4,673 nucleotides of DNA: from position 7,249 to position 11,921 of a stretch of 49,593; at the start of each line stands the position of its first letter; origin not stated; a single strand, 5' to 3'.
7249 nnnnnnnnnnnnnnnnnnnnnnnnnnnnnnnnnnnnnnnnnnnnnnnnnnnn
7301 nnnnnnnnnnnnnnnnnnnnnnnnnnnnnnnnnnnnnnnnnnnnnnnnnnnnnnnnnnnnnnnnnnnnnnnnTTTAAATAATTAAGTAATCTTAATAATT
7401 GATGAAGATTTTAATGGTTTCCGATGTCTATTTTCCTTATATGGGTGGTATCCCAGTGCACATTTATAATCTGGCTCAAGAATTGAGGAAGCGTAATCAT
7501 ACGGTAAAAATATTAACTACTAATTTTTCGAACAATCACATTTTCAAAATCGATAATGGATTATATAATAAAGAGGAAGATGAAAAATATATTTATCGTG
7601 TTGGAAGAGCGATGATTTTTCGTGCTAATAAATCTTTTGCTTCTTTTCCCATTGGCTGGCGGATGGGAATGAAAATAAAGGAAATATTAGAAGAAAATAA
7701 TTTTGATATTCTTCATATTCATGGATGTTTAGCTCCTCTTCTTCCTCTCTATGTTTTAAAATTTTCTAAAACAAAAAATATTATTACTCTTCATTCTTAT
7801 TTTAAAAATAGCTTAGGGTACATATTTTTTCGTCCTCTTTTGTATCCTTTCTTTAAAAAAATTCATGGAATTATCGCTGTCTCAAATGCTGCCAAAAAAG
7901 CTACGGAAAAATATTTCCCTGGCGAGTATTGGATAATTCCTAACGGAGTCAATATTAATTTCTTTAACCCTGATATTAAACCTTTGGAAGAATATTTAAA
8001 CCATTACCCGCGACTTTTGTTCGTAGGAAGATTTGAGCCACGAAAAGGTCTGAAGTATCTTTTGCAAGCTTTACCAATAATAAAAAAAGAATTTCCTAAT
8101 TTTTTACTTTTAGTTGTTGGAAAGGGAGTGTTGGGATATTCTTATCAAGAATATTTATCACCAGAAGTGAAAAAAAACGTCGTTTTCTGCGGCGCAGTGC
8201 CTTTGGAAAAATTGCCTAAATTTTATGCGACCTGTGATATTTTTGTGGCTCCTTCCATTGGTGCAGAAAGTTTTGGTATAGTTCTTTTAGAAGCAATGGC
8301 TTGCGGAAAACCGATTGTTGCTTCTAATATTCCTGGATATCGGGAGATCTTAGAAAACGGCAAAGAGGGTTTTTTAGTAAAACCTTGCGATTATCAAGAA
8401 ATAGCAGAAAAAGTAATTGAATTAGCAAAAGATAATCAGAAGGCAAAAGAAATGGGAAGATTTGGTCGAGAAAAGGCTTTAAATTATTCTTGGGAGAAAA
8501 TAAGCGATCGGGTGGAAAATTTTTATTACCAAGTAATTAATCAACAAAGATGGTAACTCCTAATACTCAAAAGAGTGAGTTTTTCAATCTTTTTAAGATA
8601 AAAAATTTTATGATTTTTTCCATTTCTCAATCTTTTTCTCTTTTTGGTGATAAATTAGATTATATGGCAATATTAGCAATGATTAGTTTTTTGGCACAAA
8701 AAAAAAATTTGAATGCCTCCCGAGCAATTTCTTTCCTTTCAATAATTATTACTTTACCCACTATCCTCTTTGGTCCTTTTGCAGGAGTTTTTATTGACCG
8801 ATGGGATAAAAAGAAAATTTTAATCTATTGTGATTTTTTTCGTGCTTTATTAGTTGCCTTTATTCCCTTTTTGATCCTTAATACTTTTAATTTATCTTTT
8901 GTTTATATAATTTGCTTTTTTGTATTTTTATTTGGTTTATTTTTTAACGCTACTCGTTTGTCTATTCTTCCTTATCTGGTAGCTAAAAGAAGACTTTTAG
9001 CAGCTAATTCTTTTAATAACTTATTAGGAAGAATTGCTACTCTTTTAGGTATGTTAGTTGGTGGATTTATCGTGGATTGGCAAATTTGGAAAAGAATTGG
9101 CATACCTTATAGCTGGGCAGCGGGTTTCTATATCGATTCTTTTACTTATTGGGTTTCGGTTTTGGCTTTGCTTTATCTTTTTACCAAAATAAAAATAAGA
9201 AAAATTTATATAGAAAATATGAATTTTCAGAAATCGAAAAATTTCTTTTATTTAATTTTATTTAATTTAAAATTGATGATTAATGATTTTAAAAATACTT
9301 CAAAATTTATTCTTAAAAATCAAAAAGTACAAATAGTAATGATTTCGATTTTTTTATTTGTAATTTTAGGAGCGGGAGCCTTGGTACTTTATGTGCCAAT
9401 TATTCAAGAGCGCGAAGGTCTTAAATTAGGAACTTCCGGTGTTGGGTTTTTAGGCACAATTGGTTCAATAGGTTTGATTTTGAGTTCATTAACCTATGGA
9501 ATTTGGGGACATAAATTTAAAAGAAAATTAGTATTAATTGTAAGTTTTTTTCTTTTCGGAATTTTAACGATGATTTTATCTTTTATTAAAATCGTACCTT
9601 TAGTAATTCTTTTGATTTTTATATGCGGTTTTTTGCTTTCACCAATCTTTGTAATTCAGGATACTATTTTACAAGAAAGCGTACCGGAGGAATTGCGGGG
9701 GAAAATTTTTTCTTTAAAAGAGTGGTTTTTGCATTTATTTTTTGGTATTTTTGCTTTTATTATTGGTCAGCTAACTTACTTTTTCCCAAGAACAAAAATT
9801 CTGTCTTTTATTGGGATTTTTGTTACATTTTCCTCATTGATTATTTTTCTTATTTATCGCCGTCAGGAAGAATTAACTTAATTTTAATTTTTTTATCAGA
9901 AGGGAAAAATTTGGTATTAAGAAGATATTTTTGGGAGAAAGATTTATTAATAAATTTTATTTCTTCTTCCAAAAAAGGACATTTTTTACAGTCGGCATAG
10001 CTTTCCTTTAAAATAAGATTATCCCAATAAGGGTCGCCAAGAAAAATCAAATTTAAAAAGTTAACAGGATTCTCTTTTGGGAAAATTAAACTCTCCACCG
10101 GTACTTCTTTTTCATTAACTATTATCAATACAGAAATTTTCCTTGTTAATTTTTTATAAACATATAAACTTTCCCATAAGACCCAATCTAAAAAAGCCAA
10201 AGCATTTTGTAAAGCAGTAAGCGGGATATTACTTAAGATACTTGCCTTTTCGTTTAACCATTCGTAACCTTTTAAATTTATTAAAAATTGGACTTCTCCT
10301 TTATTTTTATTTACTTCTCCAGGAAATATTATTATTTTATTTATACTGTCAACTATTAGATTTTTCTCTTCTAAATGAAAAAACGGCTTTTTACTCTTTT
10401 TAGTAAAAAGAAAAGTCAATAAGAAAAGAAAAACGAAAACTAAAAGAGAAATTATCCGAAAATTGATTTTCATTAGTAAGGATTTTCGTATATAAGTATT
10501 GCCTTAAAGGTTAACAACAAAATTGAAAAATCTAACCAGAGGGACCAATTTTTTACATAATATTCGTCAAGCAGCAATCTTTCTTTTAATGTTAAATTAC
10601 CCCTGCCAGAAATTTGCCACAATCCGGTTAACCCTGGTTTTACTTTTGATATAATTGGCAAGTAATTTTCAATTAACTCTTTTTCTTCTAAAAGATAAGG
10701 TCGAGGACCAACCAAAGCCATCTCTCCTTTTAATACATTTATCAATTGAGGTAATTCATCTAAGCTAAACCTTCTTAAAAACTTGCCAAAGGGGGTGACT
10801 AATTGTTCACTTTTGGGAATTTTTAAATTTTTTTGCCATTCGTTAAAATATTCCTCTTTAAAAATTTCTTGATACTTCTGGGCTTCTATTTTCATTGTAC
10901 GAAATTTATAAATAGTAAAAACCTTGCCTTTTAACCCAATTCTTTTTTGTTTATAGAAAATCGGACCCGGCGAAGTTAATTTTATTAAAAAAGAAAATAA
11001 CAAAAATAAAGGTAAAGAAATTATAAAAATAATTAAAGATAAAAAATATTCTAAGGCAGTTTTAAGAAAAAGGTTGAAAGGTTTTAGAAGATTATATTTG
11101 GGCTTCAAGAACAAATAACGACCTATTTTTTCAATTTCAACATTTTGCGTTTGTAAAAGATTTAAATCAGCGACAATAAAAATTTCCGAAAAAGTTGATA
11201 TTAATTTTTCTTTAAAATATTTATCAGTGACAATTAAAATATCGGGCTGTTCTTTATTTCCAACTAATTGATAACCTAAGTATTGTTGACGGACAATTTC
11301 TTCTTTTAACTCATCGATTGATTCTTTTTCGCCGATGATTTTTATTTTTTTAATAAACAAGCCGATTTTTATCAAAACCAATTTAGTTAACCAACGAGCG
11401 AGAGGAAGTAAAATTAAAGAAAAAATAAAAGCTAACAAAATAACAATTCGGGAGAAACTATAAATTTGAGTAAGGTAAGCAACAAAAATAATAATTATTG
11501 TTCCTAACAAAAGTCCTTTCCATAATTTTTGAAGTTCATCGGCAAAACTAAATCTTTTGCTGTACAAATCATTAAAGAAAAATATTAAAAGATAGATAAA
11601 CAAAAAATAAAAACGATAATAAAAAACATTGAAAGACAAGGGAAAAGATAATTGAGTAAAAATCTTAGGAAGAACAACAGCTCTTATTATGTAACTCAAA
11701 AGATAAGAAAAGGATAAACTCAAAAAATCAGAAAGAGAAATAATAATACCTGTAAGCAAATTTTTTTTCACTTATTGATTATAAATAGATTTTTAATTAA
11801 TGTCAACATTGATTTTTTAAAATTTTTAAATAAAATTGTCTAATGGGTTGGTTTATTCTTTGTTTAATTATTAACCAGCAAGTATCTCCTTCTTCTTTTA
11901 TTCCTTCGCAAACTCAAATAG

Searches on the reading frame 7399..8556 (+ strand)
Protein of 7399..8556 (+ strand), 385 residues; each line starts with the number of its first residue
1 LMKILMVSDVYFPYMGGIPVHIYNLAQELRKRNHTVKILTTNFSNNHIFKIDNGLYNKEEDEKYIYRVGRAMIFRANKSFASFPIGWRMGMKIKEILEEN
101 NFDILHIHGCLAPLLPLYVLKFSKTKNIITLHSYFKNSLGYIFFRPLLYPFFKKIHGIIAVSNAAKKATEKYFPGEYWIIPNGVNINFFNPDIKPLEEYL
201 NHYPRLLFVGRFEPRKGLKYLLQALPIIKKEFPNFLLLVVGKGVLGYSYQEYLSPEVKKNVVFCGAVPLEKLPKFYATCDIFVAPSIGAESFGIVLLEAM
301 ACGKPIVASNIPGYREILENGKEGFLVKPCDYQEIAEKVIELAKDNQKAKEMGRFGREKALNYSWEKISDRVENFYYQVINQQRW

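Call 56: search_protein_families(library=pfam, proteins=[window:7399-8556:+], max_evalue=0.001)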
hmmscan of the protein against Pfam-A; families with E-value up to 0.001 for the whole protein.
window:7399-8556:+ (385 aa): 8 families
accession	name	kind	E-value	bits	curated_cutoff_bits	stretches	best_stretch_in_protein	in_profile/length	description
PF00534.26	Glycos_transf_1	-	1.2e-45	155.6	26.4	1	204-358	16-171/172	Glycosyl transferases group 1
PF13692.12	Glyco_trans_1_4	-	2.7e-40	138.3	27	1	204-345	2-142/142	Glycosyl transferases group 1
PF13439.12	Glyco_transf_4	-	6.7e-26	91.8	28.5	1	15-187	1-169/170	Glycosyltransferase Family 4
PF13524.12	Glyco_trans_1_2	-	4.2e-11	43.4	25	1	233-366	13-136/144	Glycosyl transferase-like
PF20706.3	GT4-conflict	-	7.5e-06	25.6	26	1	272-351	275-363/385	Family 4 Glycosyltransferase in conflict systems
PF13579.12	Glyco_trans_4_4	-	1.2e-05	26.1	29.7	1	16-183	1-158/158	Glycosyl transferase 4-like domain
PF08323.17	Glyco_transf_5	-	2.8e-05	24.4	22.7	1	3-133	1-167/239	Starch synthase catalytic domain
PF13477.12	Glyco_trans_4_2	-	0.00019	22.1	23.4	0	20-160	11-137/139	Glycosyl transferase 4-like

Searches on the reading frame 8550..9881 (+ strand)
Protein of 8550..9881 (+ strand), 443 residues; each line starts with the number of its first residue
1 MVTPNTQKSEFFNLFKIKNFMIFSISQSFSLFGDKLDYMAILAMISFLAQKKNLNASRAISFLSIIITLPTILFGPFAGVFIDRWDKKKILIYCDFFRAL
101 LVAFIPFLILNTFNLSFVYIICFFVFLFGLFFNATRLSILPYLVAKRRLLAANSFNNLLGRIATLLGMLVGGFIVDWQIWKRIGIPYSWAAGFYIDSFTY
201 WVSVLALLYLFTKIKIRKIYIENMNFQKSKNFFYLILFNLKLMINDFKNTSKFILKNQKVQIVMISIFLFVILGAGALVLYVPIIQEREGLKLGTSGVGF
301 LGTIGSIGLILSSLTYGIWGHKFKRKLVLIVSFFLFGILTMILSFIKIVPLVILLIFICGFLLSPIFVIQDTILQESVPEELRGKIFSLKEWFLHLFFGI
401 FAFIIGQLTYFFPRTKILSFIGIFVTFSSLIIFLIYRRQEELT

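Call 56: search_protein_families(library=pfam, proteins=[window:8550-9881:+], max_evalue=0.001)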
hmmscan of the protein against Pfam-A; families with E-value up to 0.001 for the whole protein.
window:8550-9881:+ (443 aa): 2 families
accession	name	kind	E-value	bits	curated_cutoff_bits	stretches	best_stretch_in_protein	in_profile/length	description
PF07690.21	MFS_1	-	3.9e-28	98.8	33.4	2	32-312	6-258/347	Major Facilitator Superfamily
PF05977.19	MFS_3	-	5.1e-08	32.2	27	1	57-399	44-354/524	Transmembrane secretion effector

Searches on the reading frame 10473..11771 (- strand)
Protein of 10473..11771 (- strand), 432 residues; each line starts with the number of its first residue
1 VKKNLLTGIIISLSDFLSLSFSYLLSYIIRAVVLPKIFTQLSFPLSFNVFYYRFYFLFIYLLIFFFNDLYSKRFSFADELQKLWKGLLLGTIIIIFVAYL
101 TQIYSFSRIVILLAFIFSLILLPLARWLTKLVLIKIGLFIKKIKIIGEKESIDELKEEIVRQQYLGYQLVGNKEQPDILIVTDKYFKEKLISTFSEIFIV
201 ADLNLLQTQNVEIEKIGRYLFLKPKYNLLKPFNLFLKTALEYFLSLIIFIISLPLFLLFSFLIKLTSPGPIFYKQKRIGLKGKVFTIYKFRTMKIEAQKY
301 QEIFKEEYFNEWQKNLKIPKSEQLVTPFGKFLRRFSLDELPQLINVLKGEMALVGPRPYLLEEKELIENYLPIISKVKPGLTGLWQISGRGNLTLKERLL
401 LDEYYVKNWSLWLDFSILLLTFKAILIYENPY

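Call 56: search_protein_families(library=pfam, proteins=[window:10473-11771:-], max_evalue=0.001)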
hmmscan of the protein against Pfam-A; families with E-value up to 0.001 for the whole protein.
window:10473-11771:- (432 aa): 1 family
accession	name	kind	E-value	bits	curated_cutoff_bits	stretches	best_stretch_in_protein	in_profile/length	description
PF02397.22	Bac_transf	-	2.4e-61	206.8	27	1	237-426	1-178/179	Bacterial sugar transferase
